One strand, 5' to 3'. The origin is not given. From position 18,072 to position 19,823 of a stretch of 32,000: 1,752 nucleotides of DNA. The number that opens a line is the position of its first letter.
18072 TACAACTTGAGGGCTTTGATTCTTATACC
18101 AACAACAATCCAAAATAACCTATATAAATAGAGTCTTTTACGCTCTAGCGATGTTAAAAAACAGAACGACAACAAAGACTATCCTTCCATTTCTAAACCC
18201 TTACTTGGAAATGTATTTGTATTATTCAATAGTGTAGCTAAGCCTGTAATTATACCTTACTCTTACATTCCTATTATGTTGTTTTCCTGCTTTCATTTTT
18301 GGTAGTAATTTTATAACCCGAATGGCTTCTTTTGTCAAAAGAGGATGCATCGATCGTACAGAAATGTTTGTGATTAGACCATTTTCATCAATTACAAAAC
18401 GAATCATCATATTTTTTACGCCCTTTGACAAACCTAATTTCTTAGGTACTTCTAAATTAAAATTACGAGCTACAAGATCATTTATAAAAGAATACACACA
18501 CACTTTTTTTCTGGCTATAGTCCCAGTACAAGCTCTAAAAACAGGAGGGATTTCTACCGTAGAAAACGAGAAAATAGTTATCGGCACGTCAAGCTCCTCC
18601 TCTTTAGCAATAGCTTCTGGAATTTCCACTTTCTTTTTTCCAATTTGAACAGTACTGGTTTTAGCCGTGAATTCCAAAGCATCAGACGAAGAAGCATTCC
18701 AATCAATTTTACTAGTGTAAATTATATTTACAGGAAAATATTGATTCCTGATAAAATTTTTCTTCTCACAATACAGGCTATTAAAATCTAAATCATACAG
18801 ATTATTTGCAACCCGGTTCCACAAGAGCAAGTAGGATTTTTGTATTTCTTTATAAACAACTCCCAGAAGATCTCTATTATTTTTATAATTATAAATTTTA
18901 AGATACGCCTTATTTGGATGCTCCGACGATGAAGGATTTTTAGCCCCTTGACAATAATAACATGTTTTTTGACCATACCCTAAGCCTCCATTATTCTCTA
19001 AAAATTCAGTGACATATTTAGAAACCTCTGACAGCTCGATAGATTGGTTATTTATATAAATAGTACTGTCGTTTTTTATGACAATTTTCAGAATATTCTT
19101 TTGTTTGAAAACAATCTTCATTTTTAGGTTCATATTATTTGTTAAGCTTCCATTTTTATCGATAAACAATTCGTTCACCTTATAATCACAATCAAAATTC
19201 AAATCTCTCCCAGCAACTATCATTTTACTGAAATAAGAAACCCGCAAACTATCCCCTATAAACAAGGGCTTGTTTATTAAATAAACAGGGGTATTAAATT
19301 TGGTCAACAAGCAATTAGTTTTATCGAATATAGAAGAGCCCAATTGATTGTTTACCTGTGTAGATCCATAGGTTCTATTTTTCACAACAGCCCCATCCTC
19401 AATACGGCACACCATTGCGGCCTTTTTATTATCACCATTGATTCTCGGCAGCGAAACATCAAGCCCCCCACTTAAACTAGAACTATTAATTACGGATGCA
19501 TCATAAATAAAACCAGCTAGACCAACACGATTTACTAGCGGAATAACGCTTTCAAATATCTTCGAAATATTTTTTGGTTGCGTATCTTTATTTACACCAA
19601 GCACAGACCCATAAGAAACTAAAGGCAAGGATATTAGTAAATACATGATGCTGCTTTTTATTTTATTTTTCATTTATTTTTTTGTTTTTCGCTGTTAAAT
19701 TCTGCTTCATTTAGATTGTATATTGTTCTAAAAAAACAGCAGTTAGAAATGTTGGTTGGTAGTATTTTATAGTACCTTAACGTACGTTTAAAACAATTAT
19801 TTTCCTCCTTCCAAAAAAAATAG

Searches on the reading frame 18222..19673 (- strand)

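Call 7: search_protein_families(library=pfam, proteins=[window:18222-19673:-], max_evalue=0.01)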
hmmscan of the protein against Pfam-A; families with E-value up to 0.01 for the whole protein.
window:18222-19673:- (483 aa): 1 family
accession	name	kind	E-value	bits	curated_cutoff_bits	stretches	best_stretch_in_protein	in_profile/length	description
PF03544.19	TonB_C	-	6.5e-08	33.4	24.6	1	423-481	19-78/79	Gram-negative bacterial TonB protein C-terminal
